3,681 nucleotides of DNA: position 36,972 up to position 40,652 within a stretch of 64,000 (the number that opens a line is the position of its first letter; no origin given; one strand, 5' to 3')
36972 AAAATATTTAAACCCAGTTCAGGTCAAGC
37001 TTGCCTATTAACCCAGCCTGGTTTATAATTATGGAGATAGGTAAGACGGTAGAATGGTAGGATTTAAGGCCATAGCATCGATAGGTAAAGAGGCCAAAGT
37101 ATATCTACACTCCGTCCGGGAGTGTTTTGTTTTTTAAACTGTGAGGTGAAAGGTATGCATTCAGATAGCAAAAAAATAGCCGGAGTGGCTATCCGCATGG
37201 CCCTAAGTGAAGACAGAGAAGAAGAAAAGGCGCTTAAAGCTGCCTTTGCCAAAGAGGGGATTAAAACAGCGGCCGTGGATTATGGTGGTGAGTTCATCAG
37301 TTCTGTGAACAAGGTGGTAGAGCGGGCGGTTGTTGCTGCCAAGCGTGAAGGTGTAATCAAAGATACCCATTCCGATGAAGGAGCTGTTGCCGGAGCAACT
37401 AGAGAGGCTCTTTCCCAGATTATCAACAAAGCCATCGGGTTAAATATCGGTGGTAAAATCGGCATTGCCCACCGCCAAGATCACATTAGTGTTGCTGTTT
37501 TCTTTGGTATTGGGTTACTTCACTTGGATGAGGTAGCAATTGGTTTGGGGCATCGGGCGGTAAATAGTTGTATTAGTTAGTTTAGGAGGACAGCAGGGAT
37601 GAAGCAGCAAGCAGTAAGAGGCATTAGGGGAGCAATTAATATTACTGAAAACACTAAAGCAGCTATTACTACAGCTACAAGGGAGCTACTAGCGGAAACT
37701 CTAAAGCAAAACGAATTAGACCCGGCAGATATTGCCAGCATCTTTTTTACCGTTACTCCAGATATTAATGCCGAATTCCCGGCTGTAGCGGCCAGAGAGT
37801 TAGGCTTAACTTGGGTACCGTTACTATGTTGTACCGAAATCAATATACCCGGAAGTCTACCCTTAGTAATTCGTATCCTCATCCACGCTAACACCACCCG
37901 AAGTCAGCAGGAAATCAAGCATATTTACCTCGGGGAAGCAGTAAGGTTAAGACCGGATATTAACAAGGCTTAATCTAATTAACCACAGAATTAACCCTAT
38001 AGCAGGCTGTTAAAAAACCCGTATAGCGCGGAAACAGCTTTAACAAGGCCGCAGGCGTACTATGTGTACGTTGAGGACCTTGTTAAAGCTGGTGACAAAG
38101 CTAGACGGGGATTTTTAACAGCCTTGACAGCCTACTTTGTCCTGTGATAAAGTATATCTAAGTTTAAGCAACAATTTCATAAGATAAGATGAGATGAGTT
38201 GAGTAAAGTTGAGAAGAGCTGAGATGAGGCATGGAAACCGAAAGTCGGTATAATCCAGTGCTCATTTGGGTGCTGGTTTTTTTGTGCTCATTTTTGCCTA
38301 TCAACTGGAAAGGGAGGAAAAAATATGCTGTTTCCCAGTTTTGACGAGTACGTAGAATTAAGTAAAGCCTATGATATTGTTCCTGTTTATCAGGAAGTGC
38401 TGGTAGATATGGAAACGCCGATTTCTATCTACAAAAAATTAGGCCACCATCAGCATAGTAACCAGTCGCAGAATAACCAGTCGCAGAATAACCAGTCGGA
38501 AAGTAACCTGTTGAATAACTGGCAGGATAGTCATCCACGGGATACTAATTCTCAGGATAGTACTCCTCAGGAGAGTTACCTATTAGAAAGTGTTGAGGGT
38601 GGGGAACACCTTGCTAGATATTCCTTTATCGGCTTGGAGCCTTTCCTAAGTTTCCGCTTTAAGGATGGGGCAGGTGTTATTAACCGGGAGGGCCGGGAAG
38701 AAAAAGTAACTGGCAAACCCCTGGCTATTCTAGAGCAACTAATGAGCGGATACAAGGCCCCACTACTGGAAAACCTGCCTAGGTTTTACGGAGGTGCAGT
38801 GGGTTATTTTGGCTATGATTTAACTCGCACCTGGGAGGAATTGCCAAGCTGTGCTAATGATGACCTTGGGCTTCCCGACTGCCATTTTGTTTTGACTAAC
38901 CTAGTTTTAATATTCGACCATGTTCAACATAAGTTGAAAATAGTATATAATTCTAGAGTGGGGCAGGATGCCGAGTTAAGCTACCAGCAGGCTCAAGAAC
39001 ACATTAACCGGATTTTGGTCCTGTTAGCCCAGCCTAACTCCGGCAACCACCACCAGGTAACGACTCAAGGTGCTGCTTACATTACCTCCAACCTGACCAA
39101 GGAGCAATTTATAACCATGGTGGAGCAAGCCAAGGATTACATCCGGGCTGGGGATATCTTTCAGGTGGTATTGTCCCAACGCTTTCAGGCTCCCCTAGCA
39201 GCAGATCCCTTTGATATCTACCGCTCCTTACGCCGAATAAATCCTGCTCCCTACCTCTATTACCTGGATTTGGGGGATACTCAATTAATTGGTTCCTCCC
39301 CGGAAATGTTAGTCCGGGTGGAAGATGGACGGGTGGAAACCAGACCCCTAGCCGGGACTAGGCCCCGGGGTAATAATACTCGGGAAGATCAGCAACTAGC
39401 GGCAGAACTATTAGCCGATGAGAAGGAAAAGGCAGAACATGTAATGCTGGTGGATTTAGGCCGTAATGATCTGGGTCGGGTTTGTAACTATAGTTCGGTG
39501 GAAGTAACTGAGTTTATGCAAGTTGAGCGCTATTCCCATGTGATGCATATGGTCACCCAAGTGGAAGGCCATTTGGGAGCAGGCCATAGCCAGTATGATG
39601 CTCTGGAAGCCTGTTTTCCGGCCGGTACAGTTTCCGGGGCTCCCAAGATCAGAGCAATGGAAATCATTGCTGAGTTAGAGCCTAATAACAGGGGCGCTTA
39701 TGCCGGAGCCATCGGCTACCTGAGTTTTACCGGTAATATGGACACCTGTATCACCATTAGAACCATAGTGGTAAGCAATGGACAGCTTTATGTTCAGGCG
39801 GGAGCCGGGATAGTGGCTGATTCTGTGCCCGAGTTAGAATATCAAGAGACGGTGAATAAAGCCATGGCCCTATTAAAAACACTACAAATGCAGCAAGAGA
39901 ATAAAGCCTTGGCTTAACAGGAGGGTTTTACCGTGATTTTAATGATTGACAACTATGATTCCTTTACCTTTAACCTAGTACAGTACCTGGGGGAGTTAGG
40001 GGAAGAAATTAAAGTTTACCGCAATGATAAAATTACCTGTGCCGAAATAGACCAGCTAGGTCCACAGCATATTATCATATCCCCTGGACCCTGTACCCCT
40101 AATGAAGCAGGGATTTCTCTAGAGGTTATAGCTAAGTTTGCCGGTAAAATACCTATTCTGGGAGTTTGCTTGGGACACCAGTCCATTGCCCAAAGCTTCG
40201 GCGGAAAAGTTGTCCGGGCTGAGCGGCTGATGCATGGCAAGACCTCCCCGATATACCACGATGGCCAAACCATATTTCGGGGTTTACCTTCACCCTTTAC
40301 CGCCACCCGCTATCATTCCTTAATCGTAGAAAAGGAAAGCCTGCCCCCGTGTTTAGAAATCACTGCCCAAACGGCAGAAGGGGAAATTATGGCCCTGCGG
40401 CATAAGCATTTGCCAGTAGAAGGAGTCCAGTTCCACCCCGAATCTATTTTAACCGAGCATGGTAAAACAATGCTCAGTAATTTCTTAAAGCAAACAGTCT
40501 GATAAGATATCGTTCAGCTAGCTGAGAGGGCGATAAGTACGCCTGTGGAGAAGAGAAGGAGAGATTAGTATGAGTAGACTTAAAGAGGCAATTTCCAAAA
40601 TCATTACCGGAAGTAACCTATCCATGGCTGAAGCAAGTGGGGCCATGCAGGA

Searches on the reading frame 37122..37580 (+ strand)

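Call 74: search_protein_families(library=pfam, max_evalue=0.00001, proteins=[window:37122-37580:+])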
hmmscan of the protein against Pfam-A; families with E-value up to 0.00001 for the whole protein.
window:37122-37580:+ (152 aa): 1 family
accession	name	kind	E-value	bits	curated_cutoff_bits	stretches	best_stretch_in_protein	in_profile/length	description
PF09021.16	HutP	-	2.6e-50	170.4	25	1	19-145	1-128/128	HutP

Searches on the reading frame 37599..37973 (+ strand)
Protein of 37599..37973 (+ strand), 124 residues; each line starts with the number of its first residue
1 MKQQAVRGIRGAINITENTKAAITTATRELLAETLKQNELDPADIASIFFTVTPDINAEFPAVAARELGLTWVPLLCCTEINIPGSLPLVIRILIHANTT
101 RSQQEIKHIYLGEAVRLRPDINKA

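Call 47: search_protein_families(library=pfam, proteins=[window:37599-37973:+])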
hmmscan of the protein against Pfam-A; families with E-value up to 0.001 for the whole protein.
window:37599-37973:+ (124 aa): 1 family
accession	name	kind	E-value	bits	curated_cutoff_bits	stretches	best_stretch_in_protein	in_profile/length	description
PF07736.16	CM_1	-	1.4e-46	158.1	27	1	6-121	1-116/116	Chorismate mutase type I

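Call 101: find_encoding_contigs(protein=window:37599-37973:+, flank=10000, max_places=6)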
Protein window:37599-37973:+ (124 aa): no gene with exactly this product is on record in the collection.

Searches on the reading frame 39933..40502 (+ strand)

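Call 74: search_protein_families(library=pfam, max_evalue=0.00001, proteins=[window:39933-40502:+])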
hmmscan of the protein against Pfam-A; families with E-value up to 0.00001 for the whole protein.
window:39933-40502:+ (189 aa): 2 families
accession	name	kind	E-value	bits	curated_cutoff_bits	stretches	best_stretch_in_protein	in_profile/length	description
PF00117.34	GATase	-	3.6e-64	216.4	22.8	1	3-186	1-188/190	Glutamine amidotransferase class-I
PF07722.19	Peptidase_C26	-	3.3e-09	37.3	20.5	1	69-170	102-219/219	Peptidase C26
